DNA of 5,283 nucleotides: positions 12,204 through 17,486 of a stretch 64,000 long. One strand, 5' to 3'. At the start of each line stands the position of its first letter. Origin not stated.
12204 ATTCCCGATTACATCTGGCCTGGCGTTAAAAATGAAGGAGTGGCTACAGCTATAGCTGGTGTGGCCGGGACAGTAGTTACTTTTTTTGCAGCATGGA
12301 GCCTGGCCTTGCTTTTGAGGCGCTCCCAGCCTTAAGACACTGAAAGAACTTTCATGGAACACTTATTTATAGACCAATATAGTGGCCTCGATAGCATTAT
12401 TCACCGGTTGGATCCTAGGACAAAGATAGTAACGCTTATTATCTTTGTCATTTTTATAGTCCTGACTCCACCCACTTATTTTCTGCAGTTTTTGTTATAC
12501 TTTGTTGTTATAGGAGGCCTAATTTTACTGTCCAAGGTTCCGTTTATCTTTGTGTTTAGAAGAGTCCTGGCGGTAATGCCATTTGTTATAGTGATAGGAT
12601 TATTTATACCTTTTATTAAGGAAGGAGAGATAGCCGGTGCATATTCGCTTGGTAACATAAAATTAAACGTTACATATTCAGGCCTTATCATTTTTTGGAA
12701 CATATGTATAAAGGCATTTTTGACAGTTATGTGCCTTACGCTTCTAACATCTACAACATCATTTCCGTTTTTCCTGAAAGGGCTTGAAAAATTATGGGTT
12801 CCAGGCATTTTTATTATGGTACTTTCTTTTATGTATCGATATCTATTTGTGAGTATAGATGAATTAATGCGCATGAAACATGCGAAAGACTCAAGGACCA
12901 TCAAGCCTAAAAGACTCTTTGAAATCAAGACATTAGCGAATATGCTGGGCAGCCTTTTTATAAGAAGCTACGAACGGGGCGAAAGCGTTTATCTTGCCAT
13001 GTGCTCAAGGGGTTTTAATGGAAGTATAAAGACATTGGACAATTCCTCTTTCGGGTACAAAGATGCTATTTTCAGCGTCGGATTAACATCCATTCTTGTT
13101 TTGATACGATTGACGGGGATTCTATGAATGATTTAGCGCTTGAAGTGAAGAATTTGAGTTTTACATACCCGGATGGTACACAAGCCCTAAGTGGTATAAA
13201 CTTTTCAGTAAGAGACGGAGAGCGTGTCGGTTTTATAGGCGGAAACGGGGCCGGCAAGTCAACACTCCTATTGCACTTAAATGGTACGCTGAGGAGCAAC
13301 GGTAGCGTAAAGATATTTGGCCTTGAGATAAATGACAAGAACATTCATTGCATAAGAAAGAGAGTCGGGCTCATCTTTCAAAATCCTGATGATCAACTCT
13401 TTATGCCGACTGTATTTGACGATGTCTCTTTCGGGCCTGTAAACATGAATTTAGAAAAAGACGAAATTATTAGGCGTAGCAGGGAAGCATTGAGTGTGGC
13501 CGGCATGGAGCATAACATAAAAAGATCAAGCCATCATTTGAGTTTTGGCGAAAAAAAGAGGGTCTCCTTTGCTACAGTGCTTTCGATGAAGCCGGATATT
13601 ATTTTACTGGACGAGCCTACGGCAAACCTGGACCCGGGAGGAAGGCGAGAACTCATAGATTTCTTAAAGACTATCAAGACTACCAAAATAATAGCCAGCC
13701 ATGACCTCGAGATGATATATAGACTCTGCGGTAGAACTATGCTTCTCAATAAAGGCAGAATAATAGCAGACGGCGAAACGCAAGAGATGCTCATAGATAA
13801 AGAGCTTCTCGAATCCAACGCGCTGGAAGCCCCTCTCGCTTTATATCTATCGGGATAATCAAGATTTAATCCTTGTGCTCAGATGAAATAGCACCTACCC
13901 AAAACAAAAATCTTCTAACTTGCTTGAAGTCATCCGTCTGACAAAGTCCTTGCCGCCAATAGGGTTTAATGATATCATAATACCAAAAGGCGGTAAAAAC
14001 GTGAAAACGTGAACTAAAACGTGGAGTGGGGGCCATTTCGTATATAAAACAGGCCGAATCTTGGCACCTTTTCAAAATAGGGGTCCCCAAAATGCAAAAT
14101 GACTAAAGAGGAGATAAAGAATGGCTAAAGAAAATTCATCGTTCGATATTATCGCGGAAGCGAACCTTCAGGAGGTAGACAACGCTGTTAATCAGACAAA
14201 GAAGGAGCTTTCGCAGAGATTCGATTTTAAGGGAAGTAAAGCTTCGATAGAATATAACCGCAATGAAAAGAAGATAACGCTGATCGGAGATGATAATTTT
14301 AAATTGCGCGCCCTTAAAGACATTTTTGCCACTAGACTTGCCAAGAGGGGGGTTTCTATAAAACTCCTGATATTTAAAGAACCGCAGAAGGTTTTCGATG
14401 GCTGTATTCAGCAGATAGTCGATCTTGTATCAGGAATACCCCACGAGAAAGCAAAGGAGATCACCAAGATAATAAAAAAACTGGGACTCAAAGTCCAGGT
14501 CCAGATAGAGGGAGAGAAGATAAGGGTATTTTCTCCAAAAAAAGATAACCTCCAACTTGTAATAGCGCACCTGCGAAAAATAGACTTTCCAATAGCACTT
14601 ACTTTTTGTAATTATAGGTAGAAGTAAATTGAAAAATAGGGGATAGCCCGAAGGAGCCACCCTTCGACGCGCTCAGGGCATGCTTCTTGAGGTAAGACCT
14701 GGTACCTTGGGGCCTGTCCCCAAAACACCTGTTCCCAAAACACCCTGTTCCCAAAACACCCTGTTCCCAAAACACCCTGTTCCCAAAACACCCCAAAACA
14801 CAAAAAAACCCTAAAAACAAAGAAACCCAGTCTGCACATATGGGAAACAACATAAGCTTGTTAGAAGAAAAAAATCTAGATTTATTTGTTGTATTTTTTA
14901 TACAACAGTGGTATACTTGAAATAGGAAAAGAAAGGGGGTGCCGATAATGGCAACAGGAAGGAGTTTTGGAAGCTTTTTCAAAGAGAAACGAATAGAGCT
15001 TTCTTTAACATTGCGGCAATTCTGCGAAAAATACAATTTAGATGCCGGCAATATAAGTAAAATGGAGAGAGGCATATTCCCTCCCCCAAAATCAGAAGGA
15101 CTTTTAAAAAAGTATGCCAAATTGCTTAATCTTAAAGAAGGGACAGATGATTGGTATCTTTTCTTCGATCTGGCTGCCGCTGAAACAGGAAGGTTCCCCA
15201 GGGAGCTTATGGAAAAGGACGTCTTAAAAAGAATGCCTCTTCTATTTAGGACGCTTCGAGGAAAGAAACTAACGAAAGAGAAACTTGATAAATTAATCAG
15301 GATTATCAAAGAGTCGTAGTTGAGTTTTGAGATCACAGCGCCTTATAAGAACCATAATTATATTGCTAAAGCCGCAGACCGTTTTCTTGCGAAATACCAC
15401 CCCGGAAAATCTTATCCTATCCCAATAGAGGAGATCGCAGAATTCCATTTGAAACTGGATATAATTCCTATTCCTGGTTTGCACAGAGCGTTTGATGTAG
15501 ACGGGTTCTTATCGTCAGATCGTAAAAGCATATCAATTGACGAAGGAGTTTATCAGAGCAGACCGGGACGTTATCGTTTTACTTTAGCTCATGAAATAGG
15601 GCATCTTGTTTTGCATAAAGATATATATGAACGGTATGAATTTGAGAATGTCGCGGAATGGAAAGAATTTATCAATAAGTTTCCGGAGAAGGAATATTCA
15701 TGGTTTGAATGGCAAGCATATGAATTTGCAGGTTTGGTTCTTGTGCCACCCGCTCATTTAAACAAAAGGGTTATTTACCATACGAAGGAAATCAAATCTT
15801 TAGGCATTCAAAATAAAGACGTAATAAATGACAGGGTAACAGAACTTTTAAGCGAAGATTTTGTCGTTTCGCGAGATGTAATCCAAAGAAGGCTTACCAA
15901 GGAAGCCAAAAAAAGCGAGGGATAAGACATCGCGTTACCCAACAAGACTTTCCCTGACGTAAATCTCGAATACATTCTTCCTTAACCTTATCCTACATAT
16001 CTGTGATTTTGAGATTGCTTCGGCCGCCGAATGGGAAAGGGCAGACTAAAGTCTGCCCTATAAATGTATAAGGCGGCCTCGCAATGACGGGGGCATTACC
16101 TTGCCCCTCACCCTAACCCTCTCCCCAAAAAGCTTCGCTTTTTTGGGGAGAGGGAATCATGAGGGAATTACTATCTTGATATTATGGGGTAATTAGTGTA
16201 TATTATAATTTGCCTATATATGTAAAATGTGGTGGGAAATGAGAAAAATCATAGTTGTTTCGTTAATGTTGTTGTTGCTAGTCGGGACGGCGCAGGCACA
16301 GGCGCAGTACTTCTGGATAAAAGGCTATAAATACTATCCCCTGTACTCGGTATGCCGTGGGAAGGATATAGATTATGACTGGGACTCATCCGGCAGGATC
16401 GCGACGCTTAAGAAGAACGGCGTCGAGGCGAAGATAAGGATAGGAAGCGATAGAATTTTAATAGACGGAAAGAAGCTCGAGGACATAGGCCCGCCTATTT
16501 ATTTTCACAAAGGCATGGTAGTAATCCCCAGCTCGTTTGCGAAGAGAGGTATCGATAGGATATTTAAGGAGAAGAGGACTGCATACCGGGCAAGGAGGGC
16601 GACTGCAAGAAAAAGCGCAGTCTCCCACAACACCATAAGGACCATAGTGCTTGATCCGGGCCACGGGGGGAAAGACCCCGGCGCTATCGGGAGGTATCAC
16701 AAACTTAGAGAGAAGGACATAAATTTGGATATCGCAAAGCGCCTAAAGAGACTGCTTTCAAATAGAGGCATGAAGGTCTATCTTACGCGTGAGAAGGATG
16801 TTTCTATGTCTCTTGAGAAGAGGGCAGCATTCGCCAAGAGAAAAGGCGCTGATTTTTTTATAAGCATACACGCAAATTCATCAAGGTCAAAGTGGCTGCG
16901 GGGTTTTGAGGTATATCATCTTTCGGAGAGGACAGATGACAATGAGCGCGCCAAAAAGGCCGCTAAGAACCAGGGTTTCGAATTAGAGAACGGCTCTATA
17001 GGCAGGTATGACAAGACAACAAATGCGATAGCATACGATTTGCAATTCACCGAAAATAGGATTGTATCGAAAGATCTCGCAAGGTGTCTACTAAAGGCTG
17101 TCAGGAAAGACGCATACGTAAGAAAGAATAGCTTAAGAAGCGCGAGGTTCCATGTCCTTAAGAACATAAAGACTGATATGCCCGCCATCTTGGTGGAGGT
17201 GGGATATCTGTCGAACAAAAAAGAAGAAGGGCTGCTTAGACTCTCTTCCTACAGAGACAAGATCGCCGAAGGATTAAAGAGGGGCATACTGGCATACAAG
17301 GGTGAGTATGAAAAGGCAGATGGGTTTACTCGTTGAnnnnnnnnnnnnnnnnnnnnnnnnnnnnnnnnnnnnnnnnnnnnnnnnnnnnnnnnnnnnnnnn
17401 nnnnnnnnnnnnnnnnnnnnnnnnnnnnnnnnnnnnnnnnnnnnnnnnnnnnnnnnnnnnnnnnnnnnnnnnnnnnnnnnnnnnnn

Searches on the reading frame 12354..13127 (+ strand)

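Call 68: search_protein_families(library=pfam, proteins=[window:12354-13127:+], max_evalue=0.001)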
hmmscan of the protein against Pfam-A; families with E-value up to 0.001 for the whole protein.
window:12354-13127:+ (257 aa): 1 family
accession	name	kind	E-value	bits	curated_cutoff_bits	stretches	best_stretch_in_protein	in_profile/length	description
PF02361.21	CbiQ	-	1.9e-36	126.2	25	1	14-224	3-212/216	Cobalt transport protein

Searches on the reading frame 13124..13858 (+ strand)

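Call 68: search_protein_families(library=pfam, proteins=[window:13124-13858:+], max_evalue=0.001)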
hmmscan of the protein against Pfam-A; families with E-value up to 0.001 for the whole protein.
window:13124-13858:+ (244 aa): 2 families
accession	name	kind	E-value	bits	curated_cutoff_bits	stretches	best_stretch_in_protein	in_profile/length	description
PF00005.33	ABC_tran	-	9.4e-29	101.2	25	1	22-167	1-137/137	ABC transporter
PF13304.12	AAA_21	-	4.3e-09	37.3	27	1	126-195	225-300/304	AAA domain, putative AbiEii toxin, Type IV TA system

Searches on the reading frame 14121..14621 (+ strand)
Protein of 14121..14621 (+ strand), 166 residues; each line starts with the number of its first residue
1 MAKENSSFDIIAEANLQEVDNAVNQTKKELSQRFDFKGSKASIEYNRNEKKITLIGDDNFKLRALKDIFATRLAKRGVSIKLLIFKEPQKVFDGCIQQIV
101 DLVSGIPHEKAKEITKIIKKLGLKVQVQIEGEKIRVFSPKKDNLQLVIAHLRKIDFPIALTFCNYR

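Call 65: search_protein_families(library=pfam, proteins=[window:14121-14621:+], max_evalue=0.001)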
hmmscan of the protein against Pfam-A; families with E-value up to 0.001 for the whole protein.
window:14121-14621:+ (166 aa): 1 family
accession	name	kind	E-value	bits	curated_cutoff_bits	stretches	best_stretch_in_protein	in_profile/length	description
PF04461.18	DUF520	-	3.8e-55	186.9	23.2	1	6-166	1-161/161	Protein of unknown function (DUF520)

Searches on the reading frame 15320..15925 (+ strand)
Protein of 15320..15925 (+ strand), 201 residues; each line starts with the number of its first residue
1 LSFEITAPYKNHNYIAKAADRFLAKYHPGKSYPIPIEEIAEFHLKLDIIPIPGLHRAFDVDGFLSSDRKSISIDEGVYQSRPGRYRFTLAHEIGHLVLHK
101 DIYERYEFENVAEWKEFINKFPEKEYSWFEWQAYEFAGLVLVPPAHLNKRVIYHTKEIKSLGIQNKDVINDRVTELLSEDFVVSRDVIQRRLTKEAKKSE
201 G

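Call 65: search_protein_families(library=pfam, proteins=[window:15320-15925:+], max_evalue=0.001)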
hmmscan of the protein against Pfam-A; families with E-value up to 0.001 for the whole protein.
window:15320-15925:+ (201 aa): 1 family
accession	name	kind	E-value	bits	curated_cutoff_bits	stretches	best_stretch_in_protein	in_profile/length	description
PF06114.19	Peptidase_M78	-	3.4e-11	43.5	22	1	80-193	37-123/123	IrrE N-terminal-like domain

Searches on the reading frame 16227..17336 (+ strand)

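Call 65: search_protein_families(library=pfam, proteins=[window:16227-17336:+], max_evalue=0.001)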
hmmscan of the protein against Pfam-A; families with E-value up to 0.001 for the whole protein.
window:16227-17336:+ (369 aa): 2 families
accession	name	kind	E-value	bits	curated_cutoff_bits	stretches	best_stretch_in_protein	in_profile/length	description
PF01520.23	Amidase_3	-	1.6e-51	175.2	27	1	140-355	1-173/174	N-acetylmuramoyl-L-alanine amidase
PF07833.16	Cu_amine_oxidN1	-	1.2e-07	32.1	24.2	1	25-109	10-93/108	Copper amine oxidase N-terminal domain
